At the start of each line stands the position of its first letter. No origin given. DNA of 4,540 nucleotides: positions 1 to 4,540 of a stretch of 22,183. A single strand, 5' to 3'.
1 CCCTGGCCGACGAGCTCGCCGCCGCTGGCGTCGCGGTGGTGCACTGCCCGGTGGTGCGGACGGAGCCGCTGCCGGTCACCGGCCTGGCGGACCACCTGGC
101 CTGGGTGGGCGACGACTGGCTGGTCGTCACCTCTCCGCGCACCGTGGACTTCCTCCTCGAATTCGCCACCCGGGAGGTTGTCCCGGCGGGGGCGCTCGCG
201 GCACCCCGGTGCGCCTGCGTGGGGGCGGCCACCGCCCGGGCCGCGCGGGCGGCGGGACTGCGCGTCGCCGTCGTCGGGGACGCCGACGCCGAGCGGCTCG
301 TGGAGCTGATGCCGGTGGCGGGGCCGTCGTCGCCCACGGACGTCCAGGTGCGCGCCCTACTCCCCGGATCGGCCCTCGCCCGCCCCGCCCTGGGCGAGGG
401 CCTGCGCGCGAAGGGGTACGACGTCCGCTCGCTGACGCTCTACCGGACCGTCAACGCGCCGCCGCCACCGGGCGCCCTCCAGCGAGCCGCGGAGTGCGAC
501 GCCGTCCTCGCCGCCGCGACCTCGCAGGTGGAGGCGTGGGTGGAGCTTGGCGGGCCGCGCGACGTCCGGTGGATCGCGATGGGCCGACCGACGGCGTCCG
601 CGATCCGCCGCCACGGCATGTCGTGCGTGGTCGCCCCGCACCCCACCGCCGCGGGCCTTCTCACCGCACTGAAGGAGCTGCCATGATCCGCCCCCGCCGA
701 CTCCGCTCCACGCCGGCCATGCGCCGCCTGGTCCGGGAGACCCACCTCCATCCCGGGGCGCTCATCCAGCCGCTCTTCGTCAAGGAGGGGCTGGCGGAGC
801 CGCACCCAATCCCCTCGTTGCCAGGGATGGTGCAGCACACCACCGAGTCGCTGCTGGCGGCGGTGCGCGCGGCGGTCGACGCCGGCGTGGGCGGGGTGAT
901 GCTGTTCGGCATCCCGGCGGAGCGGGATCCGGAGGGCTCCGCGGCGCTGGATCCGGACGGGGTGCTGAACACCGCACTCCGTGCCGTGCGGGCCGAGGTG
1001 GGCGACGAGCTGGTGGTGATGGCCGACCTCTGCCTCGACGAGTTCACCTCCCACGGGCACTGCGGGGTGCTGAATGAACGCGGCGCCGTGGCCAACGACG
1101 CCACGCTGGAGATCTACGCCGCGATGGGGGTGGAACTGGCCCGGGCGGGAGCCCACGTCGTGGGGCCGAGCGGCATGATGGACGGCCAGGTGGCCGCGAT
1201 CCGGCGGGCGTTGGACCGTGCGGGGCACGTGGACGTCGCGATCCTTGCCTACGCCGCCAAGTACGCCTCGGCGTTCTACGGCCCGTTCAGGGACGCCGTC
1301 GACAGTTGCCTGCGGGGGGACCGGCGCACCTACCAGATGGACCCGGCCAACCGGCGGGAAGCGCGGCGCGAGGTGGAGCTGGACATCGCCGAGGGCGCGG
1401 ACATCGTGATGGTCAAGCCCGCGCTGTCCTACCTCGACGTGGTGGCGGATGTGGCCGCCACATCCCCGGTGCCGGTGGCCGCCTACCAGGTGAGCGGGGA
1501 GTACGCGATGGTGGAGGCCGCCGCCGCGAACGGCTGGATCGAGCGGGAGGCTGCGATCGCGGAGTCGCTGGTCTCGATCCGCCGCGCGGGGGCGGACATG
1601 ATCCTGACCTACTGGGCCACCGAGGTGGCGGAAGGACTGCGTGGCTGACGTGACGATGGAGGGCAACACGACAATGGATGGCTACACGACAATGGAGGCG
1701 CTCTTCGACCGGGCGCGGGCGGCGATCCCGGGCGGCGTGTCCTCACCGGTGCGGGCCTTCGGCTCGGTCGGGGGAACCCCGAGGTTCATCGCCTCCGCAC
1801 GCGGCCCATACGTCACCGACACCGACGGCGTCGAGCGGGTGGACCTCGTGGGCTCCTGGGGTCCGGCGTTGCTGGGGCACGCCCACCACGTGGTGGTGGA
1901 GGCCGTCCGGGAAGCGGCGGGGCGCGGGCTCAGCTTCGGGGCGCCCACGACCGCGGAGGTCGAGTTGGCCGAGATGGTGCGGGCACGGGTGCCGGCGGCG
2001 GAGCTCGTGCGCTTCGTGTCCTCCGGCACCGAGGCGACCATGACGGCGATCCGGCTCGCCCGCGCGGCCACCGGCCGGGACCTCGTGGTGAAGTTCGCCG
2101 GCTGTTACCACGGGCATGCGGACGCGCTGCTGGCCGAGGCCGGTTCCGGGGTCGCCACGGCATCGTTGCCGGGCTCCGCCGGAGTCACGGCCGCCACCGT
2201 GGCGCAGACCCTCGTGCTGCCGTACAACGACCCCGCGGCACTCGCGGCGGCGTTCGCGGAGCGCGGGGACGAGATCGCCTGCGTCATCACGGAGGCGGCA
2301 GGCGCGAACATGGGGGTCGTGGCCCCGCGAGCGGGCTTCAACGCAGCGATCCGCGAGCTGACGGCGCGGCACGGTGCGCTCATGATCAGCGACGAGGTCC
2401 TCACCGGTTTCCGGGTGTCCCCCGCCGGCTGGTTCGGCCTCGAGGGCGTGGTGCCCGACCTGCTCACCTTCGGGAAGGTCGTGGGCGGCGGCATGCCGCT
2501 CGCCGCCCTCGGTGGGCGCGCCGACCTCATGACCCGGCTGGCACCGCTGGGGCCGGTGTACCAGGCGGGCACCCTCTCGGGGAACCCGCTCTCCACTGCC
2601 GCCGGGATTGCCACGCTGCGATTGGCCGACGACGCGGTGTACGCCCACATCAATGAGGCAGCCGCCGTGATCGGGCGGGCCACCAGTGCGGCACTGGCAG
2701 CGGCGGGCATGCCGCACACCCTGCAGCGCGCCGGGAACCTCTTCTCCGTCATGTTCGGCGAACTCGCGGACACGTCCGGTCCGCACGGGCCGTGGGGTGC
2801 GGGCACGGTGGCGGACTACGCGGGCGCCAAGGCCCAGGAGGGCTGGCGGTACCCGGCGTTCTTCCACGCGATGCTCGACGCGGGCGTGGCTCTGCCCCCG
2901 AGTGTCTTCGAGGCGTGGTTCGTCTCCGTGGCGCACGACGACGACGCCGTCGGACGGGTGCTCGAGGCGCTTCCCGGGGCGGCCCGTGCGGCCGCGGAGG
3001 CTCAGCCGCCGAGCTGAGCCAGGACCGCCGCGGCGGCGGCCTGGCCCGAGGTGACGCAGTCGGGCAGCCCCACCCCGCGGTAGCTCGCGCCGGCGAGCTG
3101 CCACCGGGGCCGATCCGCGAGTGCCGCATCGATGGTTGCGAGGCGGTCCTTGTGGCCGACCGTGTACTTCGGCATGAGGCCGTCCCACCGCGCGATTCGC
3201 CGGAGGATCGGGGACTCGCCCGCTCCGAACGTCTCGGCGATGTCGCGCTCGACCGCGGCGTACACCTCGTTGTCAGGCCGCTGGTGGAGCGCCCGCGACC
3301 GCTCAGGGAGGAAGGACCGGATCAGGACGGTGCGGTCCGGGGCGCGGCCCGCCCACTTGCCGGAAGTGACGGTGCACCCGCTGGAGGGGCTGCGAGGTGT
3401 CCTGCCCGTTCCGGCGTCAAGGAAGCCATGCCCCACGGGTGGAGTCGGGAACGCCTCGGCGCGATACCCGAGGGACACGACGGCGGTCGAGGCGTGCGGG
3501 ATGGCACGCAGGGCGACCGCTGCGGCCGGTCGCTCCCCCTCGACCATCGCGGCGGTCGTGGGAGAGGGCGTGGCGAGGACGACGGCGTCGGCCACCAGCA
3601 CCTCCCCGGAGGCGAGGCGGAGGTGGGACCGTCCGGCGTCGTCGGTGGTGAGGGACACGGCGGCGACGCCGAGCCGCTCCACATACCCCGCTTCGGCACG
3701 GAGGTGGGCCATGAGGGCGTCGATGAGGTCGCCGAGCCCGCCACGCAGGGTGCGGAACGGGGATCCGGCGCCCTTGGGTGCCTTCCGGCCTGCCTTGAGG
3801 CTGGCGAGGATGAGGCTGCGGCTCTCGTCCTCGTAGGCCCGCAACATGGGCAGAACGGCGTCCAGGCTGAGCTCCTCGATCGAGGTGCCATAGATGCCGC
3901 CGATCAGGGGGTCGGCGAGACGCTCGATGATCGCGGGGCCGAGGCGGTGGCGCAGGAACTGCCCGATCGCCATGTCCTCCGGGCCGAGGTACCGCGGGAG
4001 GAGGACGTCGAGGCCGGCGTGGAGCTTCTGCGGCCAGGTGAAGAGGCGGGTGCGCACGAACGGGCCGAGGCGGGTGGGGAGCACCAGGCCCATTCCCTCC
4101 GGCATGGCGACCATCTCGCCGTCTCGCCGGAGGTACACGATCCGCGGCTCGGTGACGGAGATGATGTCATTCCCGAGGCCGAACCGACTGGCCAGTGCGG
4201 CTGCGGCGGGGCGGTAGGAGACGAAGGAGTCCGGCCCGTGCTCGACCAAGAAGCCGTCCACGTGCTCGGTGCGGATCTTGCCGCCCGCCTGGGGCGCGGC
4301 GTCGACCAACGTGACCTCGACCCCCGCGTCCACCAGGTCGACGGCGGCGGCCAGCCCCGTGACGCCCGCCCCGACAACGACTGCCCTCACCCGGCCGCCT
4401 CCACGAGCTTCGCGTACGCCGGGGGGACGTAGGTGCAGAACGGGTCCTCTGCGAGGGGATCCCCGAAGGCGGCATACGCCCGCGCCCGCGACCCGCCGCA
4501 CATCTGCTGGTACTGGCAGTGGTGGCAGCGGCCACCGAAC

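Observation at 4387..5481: Radical SAM/SPASM gene translationally coupled to cgoX/hemY: candidate oxygen-independent heme-pathway enzyme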

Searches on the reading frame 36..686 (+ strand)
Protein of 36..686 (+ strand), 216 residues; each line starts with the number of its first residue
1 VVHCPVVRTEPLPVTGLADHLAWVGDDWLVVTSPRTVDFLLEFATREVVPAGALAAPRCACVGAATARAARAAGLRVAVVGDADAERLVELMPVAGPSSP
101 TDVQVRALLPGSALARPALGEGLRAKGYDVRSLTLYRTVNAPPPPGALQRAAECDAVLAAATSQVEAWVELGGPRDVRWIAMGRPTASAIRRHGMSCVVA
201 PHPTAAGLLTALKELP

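Call 9: search_protein_families(library=ncbifam, proteins=[window:36-686:+], max_evalue=0.00001)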
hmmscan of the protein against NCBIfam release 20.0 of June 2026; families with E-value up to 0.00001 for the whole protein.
window:36-686:+ (216 aa): 6 families
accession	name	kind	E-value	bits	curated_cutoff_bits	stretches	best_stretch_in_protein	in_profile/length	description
NF004593.0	PRK05928.4-2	equivalog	2.3e-11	43.6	275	1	3-143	30-162/247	uroporphyrinogen-III synthase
NF006621.0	PRK09189.1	equivalog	4.6e-08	32.9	223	1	59-212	78-237/240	uroporphyrinogen-III synthase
NF004587.0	PRK05928.2-5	equivalog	5.2e-07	29.4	246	0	26-202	49-226/245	uroporphyrinogen-III synthase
NF004594.0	PRK05928.4-3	equivalog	1.1e-06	28.2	365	1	3-215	29-232/237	uroporphyrinogen-III synthase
NF004395.0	PRK05752.1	equivalog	1.8e-06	27.5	380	0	58-155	85-181/255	uroporphyrinogen-III synthase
NF004585.0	PRK05928.2-2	equivalog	2e-06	27.4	241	1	17-181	45-204/255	uroporphyrinogen-III synthase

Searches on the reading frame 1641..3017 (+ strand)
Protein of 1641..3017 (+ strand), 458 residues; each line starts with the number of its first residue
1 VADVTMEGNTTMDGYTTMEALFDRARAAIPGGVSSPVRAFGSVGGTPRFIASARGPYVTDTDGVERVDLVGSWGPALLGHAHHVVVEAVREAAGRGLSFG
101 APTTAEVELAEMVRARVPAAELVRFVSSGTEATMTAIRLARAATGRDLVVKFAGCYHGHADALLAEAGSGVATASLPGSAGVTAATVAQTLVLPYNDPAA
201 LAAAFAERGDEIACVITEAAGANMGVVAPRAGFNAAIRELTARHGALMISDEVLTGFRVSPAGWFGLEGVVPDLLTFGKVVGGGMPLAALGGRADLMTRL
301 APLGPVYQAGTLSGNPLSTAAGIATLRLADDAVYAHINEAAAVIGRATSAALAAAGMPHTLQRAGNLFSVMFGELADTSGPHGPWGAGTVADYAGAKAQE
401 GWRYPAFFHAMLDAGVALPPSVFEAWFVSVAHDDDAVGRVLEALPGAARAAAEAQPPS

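Call 9: search_protein_families(library=ncbifam, proteins=[window:1641-3017:+], max_evalue=0.00001)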
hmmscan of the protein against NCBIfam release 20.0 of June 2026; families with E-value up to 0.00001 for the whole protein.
window:1641-3017:+ (458 aa): 68 families (the best 25 are shown)
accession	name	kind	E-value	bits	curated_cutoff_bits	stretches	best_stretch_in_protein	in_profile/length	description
NF000818.0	PRK00062.1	subfamily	2.9e-174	579.8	398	1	17-451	5-427/429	glutamate-1-semialdehyde 2,1-aminomutase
TIGR00713.1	hemL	equivalog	2.5e-160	533.8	527.3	1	18-445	2-417/423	glutamate-1-semialdehyde 2,1-aminomutase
NF009055.0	PRK12389.1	equivalog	9.5e-125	416.6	637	1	15-448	3-425/431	glutamate-1-semialdehyde 2,1-aminomutase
NF001864.0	PRK00615.1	equivalog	2.7e-98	329.4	706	1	17-436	6-414/433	glutamate-1-semialdehyde aminotransferase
NF041362.1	GntE_guanitoxin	equivalog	2.6e-74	250.3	525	1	18-372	8-369/426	guanitoxin biosynthesis PLP-dependent transaminase GntE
NF004856.0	PRK06209.1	equivalog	8.8e-56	189.3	486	1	13-374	6-362/450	glutamate-1-semialdehyde 2,1-aminomutase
NF005453.0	PRK07046.1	subfamily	1.8e-54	185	425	1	46-373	57-386/453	transaminase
NF002874.0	PRK03244.1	equivalog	9.7e-39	133.3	457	1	45-358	23-325/399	acetylornithine transaminase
NF004426.0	PRK05769.1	equivalog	4.5e-37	127.9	552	1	49-344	39-351/441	acetyl ornithine aminotransferase family protein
NF005993.0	PRK08117.1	subfamily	2.8e-36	125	574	1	50-332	29-326/433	aspartate aminotransferase family protein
TIGR00707.1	argD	subfamily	4.2e-35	121.3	410.05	1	49-337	12-295/381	acetylornithine/succinylornithine family transaminase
NF049976.1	AmadipTransam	equivalog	8.3e-34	117.2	650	1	49-342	17-320/416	2-aminoadipate transaminase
NF006368.0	PRK08593.1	equivalog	1e-33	116.6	570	2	209-332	207-328/448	aspartate aminotransferase family protein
NF004714.0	PRK06058.1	subfamily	1.1e-33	116.6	639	1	43-347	39-354/447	4-aminobutyrate--2-oxoglutarate transaminase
NF006228.0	PRK08360.1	equivalog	2.5e-33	115.4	608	2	209-331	202-322/443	aspartate aminotransferase family protein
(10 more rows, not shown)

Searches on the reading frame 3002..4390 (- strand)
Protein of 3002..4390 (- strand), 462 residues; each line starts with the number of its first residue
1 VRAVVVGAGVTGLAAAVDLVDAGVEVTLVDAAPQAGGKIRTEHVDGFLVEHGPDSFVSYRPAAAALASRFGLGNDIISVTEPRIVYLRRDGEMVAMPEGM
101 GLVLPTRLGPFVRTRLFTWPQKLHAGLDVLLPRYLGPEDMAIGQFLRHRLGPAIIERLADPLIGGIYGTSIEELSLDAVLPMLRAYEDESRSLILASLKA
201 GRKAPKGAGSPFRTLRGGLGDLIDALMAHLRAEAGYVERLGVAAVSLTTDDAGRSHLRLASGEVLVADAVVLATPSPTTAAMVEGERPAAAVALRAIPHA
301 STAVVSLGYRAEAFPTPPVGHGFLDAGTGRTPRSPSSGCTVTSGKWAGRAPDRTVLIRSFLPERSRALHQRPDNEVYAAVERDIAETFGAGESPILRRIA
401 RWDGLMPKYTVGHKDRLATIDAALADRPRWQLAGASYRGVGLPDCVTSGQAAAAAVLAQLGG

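Call 5: search_protein_families(library=ncbifam, proteins=[window:3002-4390:-], max_evalue=0.001)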
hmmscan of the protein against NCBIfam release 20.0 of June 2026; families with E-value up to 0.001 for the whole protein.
window:3002-4390:- (462 aa): 33 families (the best 25 are shown)
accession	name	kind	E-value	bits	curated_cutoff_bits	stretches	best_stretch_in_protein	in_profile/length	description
NF008845.0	PRK11883.1-5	equivalog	4.6e-93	312.1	560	1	2-460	6-465/468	protoporphyrinogen oxidase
NF008841.0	PRK11883.1-1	equivalog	6.4e-61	206.6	517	1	1-459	4-450/453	protoporphyrinogen oxidase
TIGR00562.1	proto_IX_ox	equivalog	2.5e-58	197.8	97.85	1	3-458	5-466/470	protoporphyrinogen oxidase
NF009081.0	PRK12416.1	equivalog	3.9e-47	161.2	702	1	3-460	4-461/466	protoporphyrinogen oxidase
NF005560.0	PRK07233.1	equivalog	2.9e-19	69.2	252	1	1-309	1-286/435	hypothetical protein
TIGR03467.1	HpnE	equivalog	6.6e-19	68.5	283.05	1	4-317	2-303/430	hydroxysqualene dehydroxylase HpnE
NF008843.0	PRK11883.1-3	equivalog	7.6e-17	61.5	406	2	138-456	127-422/424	protoporphyrinogen oxidase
NF045637.1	carotdesatCrtDProt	equivalog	3.1e-15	55.7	580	1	4-55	2-53/485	1-hydroxycarotenoid 3,4-desaturase CrtD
TIGR02734.1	crtI_fam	subfamily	5.2e-15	55.1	238.1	1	3-56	1-54/504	phytoene desaturase family protein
NF005547.0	PRK07208.1-3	equivalog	1.6e-12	46.9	380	1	3-95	7-97/465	hypothetical protein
NF058655.1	CrtID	equivalog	5.4e-08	32.1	640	1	4-54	2-52/478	bifunctional phytoene desaturase/3,4-desaturase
TIGR02732.1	zeta_caro_desat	equivalog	1.8e-07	30.4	622.15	1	4-71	3-71/474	9,9'-di-cis-zeta-carotene desaturase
NF042421.1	hydcarot_desat_CrtD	equivalog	6.9e-07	28.1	500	1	2-56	3-57/487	1-hydroxycarotenoid 3,4-desaturase CrtD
NF005548.0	PRK07208.1-4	equivalog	1.2e-06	27.4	389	1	3-67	6-70/488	hypothetical protein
NF005545.0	PRK07208.1-1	equivalog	3.8e-06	25.6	451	1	3-76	10-83/504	hypothetical protein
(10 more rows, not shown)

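Call 6: search_protein_families(library=pfam, proteins=[window:3002-4390:-], max_evalue=0.001)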
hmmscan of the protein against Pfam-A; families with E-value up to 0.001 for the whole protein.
window:3002-4390:- (462 aa): 8 families
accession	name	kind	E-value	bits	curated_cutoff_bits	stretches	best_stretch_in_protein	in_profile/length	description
PF01593.30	Amino_oxidase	-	1.8e-51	176.2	19.8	1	11-457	2-443/443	Flavin containing amine oxidoreductase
PF13450.12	NAD_binding_8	-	1.2e-13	51.6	21.9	1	5-68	1-66/68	NAD(P)-binding Rossmann-like domain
PF01266.30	DAO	-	5.3e-10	39.8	27.9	1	3-37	2-37/353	FAD dependent oxidoreductase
PF13454.12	NAD_binding_9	-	4.2e-07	30.5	21.8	0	216-274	92-152/155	FAD-NAD(P)-binding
PF07992.20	Pyr_redox_2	-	7.3e-07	29.3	26.1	1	2-36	144-178/291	Pyridine nucleotide-disulphide oxidoreductase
PF03486.20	HI0933_like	-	8.2e-06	25.9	50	1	2-41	2-41/244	HI0933-like protein Rossmann domain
PF12831.13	FAD_oxidored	-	0.00017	21.4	27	1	4-44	3-43/416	FAD dependent oxidoreductase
PF00070.33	Pyr_redox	-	0.00028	21.8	22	1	2-35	1-34/82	Pyridine nucleotide-disulphide oxidoreductase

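Call 74: search_solved_structures(query=window:3002-4390:-, max_evalue=0.00001)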
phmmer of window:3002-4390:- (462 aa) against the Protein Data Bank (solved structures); distinct sequences matched with E-value up to 0.00001: 11.
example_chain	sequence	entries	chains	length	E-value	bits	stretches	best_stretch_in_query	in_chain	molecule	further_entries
3i6d_A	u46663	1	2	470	7.9e-68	232.5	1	3-458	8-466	Protoporphyrinogen oxidase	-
3lov_A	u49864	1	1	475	1.5e-52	182.2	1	2-452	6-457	Protoporphyrinogen oxidase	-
2ivd_A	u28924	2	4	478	2.2e-41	145.3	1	2-457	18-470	PROTOPORPHYRINOGEN OXIDASE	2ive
4ivo_B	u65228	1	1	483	1.9e-27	99.5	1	3-458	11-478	Protoporphyrinogen oxidase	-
4ivm_B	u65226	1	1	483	3.5e-27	98.6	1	3-458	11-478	Protoporphyrinogen oxidase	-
3nks_A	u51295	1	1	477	3.6e-27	98.5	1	3-458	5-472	Protoporphyrinogen oxidase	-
1sez_A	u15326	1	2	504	2e-20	76.3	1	2-460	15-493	Protoporphyrinogen oxidase, mitochondrial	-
8zb2_A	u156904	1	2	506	6.5e-09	38.4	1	4-73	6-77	FAD-binding protein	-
8zf8_A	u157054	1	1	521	7.1e-09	38.2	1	4-73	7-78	FAD-binding protein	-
5mog_A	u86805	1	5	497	4.9e-07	32.2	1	2-281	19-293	Phytoene dehydrogenase, chloroplastic/chromoplastic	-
2yg6_A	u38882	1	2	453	2.5e-06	29.9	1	4-92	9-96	PUTRESCINE OXIDASE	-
